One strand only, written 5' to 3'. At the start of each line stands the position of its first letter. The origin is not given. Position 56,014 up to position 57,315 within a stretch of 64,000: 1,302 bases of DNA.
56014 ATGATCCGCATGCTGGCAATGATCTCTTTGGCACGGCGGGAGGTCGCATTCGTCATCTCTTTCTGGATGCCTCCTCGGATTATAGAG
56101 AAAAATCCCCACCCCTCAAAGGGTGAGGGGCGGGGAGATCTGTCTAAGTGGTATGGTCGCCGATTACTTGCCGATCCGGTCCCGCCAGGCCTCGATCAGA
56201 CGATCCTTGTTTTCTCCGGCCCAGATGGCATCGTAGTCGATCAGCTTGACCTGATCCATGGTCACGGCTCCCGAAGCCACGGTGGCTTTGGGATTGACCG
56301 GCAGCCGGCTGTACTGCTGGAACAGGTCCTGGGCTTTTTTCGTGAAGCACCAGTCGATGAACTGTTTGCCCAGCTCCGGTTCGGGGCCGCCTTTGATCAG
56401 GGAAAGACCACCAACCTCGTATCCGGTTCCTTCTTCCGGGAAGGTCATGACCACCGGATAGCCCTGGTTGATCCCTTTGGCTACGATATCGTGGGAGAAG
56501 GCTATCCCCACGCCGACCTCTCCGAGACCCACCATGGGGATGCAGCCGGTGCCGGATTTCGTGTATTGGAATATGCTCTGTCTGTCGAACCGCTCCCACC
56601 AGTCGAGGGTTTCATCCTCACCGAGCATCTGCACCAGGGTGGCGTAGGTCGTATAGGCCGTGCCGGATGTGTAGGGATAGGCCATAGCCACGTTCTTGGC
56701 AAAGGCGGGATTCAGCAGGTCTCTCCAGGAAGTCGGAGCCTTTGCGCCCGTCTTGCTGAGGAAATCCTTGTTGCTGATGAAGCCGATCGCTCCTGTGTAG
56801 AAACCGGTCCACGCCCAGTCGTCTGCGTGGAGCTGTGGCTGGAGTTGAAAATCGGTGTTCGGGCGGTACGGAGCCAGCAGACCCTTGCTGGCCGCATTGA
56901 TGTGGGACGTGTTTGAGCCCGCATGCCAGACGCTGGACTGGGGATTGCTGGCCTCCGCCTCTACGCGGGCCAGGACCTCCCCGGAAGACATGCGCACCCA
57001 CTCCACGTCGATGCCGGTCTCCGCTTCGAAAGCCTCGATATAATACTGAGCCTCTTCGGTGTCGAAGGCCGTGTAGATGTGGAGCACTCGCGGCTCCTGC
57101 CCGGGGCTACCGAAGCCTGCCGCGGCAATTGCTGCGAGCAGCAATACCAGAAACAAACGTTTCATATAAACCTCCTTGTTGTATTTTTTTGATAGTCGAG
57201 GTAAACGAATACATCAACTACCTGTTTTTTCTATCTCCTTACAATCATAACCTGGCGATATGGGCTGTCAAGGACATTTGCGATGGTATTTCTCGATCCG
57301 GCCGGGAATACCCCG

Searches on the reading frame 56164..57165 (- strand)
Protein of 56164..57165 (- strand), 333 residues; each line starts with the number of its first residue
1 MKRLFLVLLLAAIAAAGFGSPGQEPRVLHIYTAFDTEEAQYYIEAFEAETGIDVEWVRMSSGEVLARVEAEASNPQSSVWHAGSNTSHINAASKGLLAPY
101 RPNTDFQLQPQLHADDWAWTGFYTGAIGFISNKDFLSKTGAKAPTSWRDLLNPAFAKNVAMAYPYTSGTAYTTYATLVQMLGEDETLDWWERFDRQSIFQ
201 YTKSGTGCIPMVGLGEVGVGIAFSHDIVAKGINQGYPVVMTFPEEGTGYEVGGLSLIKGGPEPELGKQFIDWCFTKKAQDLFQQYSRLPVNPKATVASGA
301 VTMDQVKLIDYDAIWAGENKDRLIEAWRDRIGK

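Call 12: search_solved_structures(query=window:56164-57165:-, max_evalue=0.01, show_alignments=2)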
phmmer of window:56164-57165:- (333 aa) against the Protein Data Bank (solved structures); distinct sequences matched with E-value up to 0.01: 32.
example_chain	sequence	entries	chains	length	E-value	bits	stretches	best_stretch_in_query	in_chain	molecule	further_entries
4r72_A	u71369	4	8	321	1.4e-49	172.3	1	37-331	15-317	ABC-type Fe3+ transport system, periplasmic component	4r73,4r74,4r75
8x1a_B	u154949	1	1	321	5.1e-44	154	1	39-331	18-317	Iron(III) ABC transporter, periplasmic iron-compound-binding protein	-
6wce_A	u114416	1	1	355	3.8e-42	147.9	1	28-330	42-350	Pyridoxal-5-phosphate binding protein A (P5PA)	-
1xvx_A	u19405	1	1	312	7.2e-11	45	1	30-286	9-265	YfuA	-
2pt1_A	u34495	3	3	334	2.8e-10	43.1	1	20-285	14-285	Iron transport protein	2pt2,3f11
6iwf_A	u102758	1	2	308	1.2e-09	41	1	36-290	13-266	Ferric iron-binding protein HitA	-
6ivy_A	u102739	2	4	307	1.5e-09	40.7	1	42-290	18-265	Periplasmic Ferric iron-binding Protein HitA | Ferric iron-binding periplasmic protein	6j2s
4r6y_A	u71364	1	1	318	2.7e-09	39.9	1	39-292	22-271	Putative 2-aminoethylphosphonate-binding periplasmic protein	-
3wae_A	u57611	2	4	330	4.9e-09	39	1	7-282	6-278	IRON ABC TRANSPORTER, PERIPLASMIC IRON-BINDING PROTEIN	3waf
4elo_A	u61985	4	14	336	5.2e-09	39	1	7-282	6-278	Iron ABC transporter, periplasmic iron-binding protein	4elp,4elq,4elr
6lki_A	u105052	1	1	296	6.2e-09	38.7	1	26-279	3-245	ABC transporter, solute-binding protein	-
1xvy_A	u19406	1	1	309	7.1e-09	38.5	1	30-287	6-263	sfuA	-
6lkg_A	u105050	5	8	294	8.8e-09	38.2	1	27-279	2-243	ABC transporter, solute-binding protein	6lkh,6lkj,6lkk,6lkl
6g7n_A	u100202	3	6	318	1.2e-08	37.7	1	33-297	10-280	Extracellular solute-binding protein, family 1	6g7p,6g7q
8k7n_A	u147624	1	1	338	2.8e-08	36.6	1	11-284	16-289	Ferric iron ABC transporter, iron-binding protein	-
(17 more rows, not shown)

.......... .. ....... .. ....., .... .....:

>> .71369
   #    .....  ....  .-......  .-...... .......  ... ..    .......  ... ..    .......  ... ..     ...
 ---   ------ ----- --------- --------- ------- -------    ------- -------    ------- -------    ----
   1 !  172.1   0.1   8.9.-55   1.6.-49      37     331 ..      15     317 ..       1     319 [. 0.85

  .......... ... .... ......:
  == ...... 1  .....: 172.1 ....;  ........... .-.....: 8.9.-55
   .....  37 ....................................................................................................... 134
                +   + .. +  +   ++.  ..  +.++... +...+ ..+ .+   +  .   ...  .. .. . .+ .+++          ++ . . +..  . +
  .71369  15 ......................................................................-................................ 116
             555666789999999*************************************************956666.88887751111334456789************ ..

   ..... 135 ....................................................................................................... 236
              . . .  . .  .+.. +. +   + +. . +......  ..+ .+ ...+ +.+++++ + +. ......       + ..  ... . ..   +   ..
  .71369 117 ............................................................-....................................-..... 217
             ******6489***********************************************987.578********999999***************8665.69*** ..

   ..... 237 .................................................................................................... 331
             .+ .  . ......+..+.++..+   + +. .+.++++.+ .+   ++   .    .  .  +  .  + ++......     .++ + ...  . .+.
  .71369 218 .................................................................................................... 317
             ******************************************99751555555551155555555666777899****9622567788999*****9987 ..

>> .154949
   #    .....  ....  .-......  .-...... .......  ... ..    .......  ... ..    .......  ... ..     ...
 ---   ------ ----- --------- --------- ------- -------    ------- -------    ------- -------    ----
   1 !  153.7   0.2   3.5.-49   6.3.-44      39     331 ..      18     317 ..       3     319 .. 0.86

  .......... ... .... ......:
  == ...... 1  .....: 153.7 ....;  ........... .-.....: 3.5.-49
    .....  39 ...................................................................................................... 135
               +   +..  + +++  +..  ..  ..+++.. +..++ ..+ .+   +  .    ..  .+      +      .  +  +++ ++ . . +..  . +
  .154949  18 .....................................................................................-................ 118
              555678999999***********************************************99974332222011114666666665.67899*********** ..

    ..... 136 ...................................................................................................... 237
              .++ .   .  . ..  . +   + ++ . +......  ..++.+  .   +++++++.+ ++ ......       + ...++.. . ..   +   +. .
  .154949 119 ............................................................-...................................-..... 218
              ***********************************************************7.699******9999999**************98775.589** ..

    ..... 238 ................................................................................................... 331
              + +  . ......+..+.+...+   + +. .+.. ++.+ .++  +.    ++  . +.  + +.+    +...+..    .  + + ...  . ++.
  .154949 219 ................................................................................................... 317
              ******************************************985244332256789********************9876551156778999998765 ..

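Call 13: search_protein_families(library=pfam, proteins=[window:56164-57165:-])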
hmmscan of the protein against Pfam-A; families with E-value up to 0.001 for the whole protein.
window:56164-57165:- (333 aa): 4 families
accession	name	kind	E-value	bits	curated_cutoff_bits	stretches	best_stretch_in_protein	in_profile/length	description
PF13416.11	SBP_bac_8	-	7.6e-22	78.8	27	1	42-303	2-273/279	Bacterial extracellular solute-binding protein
PF01547.30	SBP_bac_1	-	1.9e-21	77.8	26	1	37-279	6-306/307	Bacterial extracellular solute-binding protein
PF13343.11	SBP_bac_6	-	6.4e-20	72.1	24.6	1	87-314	20-242/245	Bacterial extracellular solute-binding protein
PF13531.11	SBP_bac_11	-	8.4e-16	58.9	25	1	43-285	17-224/227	Bacterial extracellular solute-binding protein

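Call 27: search_protein_families(library=ncbifam, proteins=[window:56164-57165:-], max_evalue=0.001)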
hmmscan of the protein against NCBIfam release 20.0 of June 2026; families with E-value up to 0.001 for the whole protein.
window:56164-57165:- (333 aa): 4 families
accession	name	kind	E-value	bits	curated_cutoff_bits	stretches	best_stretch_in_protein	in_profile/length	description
TIGR03261.1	phnS2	equivalog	5.3e-58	196.7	392.75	1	19-331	15-329/334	putative 2-aminoethylphosphonate ABC transporter substrate-binding protein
NF011620.1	PRK15046.1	equivalog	2.9e-27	95.3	310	1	9-328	9-333/334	2-aminoethylphosphonate ABC transporter substrate-binding protein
TIGR03227.1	PhnS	equivalog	2.5e-23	82.6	395.3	1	11-314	18-331/360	2-aminoethylphosphonate ABC transporter substrate-binding protein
TIGR01254.1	sfuA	subfamily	5.6e-15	55.4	93.4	1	33-281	12-258/306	thiamine ABC transporter substrate-binding protein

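Call 41: search_solved_structures(query=window:56164-57165:-, max_evalue=1e-9, show_alignments=5)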
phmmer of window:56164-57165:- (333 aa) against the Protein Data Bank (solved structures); distinct sequences matched with E-value up to 1e-9: 5.
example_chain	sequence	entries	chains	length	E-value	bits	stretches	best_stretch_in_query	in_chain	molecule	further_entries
4r72_A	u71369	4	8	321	1.4e-49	172.3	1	37-331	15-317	ABC-type Fe3+ transport system, periplasmic component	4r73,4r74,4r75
8x1a_B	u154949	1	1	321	5.1e-44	154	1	39-331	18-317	Iron(III) ABC transporter, periplasmic iron-compound-binding protein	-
6wce_A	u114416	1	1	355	3.8e-42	147.9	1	28-330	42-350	Pyridoxal-5-phosphate binding protein A (P5PA)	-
1xvx_A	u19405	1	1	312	7.2e-11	45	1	30-286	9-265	YfuA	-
2pt1_A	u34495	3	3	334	2.8e-10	43.1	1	20-285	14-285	Iron transport protein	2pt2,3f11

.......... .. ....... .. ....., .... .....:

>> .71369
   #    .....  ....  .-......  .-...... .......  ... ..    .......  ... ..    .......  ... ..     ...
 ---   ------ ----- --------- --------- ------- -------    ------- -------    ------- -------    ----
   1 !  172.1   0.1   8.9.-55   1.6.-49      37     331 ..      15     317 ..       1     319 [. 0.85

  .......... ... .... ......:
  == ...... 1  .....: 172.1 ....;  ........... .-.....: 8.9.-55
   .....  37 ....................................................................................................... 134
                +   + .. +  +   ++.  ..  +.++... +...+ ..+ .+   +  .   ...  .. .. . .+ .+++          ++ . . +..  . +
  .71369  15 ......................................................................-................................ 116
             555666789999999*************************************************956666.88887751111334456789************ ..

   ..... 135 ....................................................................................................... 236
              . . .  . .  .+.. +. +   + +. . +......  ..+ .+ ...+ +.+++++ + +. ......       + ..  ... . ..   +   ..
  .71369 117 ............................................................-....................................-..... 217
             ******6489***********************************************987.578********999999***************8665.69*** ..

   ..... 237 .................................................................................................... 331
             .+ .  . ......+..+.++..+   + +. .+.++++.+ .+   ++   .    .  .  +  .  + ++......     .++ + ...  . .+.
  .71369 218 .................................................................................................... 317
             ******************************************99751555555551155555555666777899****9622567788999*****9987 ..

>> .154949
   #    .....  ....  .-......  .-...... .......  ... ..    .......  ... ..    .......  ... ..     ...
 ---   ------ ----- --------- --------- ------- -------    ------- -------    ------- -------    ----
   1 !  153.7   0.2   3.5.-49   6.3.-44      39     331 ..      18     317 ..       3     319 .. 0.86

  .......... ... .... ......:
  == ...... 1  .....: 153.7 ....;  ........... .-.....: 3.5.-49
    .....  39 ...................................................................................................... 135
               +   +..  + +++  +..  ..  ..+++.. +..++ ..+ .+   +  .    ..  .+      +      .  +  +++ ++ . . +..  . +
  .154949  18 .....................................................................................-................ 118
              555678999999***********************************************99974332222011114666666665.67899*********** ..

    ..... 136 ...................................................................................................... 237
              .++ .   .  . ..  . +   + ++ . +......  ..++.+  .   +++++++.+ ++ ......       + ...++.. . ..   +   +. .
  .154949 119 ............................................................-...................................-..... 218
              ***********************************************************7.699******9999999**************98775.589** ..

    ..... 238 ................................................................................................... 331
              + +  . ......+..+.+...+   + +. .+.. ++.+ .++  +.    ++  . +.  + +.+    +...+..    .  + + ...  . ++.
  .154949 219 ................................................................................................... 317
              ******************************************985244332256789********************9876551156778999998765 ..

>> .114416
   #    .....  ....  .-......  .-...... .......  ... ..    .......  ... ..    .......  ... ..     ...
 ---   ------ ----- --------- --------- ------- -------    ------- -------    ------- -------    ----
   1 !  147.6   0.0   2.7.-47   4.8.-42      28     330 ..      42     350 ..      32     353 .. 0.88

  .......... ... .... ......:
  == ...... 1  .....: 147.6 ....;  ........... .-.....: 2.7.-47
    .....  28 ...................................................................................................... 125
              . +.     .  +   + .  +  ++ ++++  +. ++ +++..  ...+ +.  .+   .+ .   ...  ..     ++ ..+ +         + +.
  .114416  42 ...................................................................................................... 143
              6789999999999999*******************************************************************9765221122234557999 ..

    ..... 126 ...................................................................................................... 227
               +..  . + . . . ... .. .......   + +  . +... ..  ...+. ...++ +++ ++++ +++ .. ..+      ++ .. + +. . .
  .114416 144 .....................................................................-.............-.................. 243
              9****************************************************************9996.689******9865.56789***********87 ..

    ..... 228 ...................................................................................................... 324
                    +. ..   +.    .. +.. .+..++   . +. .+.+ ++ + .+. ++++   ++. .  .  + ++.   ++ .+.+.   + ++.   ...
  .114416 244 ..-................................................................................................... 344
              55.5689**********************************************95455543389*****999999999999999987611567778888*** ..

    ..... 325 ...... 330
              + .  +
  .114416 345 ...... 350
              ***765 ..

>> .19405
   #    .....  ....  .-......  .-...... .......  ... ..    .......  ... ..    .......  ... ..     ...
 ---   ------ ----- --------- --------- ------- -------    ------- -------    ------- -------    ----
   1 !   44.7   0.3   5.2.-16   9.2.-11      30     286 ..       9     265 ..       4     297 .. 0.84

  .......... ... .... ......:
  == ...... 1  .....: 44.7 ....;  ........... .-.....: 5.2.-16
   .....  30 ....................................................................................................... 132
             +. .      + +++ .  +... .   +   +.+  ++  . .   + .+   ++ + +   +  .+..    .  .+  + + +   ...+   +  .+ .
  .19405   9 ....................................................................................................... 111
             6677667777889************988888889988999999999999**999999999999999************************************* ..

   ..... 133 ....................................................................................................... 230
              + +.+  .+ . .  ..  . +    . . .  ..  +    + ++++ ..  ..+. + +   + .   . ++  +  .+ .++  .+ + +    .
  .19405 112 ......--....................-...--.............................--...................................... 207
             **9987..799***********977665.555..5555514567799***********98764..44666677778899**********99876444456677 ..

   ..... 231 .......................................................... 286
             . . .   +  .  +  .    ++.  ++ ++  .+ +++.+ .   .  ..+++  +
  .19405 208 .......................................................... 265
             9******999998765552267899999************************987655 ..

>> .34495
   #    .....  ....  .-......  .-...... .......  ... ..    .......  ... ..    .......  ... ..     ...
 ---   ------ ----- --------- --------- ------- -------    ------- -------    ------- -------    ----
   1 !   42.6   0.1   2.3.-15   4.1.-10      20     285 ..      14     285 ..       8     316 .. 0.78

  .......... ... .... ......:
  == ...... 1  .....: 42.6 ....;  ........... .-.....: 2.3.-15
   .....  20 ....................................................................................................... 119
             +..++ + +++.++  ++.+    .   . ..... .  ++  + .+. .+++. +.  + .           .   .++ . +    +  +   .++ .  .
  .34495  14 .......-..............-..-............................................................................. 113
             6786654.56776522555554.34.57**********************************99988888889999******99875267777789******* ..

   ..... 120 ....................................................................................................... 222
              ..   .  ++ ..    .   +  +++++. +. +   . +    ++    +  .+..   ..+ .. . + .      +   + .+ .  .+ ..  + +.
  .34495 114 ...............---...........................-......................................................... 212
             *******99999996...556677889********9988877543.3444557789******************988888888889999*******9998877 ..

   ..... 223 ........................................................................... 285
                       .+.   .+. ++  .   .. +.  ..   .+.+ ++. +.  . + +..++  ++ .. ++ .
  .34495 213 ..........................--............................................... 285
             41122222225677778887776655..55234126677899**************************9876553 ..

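Call 84: find_homologous_proteins(query=window:56164-57165:-, max_evalue=1e-30)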
Query window:56164-57165:- (333 aa): 3188 proteins with E <= 1e-30 among 8000 candidates; the best 120 are listed.
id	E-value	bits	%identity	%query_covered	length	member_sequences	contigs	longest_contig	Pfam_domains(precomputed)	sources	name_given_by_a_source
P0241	3.6e-216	735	96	100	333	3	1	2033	PF13531.12,PF13416.12,PF13343.12,PF01547.31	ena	-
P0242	5.3e-209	711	92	100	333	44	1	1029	PF13531.12,PF13416.12,PF13343.12,PF01547.31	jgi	jgi:iron(III) transport system substrate-binding protein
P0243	2.4e-206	703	90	100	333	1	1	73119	PF13531.12,PF13416.12,PF13343.12,PF01547.31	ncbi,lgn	-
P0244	3.7e-206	702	91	100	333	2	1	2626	PF13531.12,PF13416.12,PF13343.12,PF01547.31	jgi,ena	jgi:iron(III) transport system substrate-binding protein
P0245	3.1e-205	699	90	100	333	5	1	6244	PF13531.12,PF13416.12,PF13343.12,PF01547.31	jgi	jgi:iron(III) transport system substrate-binding protein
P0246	4.5e-205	698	92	100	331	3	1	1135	PF13531.12,PF13416.12,PF13343.12,PF01547.31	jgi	jgi:iron(III) transport system substrate-binding protein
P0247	1.1e-203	694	89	100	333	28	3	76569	PF13531.12,PF13416.12,PF13343.12,PF01547.31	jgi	-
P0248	1.5e-201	687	91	100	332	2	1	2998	PF13531.12,PF13416.12,PF13343.12,PF01547.31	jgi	jgi:iron(III) transport system substrate-binding protein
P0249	5.1e-201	685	90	100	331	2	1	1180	PF13531.12,PF13416.12,PF13343.12,PF01547.31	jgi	jgi:iron(III) transport system substrate-binding protein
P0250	1.3e-200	684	88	100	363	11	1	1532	PF13531.12,PF13416.12,PF13343.12,PF01547.31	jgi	jgi:iron(III) transport system substrate-binding protein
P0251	3.0e-200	683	89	100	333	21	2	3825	PF13531.12,PF13416.12,PF13343.12,PF01547.31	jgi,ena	jgi:iron(III) transport system substrate-binding protein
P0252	9.6e-199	678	87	100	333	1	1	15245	PF13531.12,PF13416.12,PF13343.12,PF01547.31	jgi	jgi:iron(III) transport system substrate-binding protein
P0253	8.9e-188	642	84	93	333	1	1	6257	PF13531.12,PF13416.12,PF13343.12,PF01547.31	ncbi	ncbi:MAG: ABC transporter substrate-binding protein [Spirochaetota bacterium]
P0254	3.4e-187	640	83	100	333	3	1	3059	PF13531.12,PF13416.12,PF13343.12,PF01547.31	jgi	jgi:iron(III) transport system substrate-binding protein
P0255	1.1e-186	638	82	100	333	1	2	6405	PF13531.12,PF13416.12,PF13343.12,PF01547.31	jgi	jgi:iron(III) transport system substrate-binding protein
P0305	1.6e-175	601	76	100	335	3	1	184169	PF13531.12,PF13416.12,PF13343.12,PF01547.31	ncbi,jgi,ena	-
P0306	2.1e-175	601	77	100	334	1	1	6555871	PF13531.12,PF13416.12,PF13343.12,PF01547.31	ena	-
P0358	4.7e-172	590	76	100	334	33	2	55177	PF13531.12,PF13416.12,PF13343.12,PF01547.31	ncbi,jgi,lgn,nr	ncbi:MAG TPA: ABC transporter substrate-binding protein [Candidatus Atribacteria bacterium]|nr:ABC t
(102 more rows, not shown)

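Call 85: find_encoding_contigs(protein=P0306, flank=7000, max_places=1)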
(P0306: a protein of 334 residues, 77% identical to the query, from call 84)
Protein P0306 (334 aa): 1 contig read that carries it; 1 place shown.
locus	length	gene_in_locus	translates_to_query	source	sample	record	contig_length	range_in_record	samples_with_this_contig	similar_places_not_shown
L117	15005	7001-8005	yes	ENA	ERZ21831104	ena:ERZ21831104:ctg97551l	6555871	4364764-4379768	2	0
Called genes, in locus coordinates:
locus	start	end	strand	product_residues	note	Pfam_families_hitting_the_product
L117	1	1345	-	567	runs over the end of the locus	PF03668:RapZ-like_N, PF01380:SIS (weak)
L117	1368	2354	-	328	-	PF00356:LacI, PF00532:Peripla_BP_1, PF13407:Peripla_BP_4 (weak), PF13377:Peripla_BP_3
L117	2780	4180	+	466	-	-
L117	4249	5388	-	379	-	PF10518:TAT_signal (weak)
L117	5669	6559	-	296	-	PF00294:PfkB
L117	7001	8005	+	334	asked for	PF13531:SBP_bac_11, PF01547:SBP_bac_1, PF13416:SBP_bac_8, PF13343:SBP_bac_6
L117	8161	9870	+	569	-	PF00528:BPD_transp_1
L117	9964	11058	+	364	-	PF00005:ABC_tran, PF08402:TOBE_2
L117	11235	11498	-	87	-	-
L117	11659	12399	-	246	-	PF00702:Hydrolase, PF13419:HAD_2, PF13242:Hydrolase_like (weak)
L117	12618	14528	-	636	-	PF00072:Response_reg, PF00990:GGDEF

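Call 86: find_encoding_contigs(protein=P0305, flank=7000, max_places=1)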
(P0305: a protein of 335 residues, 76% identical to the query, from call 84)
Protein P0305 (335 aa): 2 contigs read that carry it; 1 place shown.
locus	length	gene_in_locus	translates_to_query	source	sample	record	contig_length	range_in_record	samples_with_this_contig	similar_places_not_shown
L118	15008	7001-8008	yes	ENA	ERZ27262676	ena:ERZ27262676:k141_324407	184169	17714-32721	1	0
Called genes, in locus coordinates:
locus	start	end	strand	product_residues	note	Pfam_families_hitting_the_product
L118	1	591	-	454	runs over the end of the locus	PF00206:Lyase_1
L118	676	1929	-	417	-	PF00764:Arginosuc_synth, PF20979:Arginosuc_syn_C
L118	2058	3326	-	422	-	-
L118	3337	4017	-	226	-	PF04773:FecR (weak)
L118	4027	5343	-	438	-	-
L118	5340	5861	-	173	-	-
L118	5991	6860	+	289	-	PF01261:AP_endonuc_2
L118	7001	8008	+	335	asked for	PF13531:SBP_bac_11, PF01547:SBP_bac_1, PF13416:SBP_bac_8, PF13343:SBP_bac_6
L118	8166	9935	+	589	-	PF00528:BPD_transp_1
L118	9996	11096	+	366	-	PF00005:ABC_tran, PF08402:TOBE_2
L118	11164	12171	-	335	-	PF01408:GFO_IDH_MocA, PF02894:GFO_IDH_MocA_C, PF22725:GFO_IDH_MocA_C3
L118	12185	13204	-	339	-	PF00356:LacI, PF00532:Peripla_BP_1, PF13377:Peripla_BP_3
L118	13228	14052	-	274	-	PF00528:BPD_transp_1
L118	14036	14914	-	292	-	PF00528:BPD_transp_1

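Call 87: find_encoding_contigs(protein=P0358, flank=7000, max_places=1)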
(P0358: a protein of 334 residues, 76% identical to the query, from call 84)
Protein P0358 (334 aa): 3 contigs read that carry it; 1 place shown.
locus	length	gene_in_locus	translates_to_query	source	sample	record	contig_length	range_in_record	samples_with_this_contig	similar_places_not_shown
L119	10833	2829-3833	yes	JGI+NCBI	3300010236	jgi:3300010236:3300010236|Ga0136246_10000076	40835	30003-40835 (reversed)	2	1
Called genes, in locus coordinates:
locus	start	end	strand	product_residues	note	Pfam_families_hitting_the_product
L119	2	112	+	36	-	?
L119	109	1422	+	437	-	PF00365:PFK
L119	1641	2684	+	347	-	PF13419:HAD_2 (faint)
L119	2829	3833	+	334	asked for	PF01547:SBP_bac_1, PF13416:SBP_bac_8, PF13531:SBP_bac_11, PF13343:SBP_bac_6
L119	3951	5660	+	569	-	PF00528:BPD_transp_1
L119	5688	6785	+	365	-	PF00005:ABC_tran, PF08402:TOBE_2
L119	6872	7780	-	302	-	PF00294:PfkB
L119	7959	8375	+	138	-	PF00376:MerR, PF13411:MerR_1, PF28507:Rv1828_C (faint)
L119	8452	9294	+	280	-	PF00294:PfkB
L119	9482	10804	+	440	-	PF00483:NTP_transferase, PF12804:NTP_transf_3, PF01066:CDP-OH_P_transf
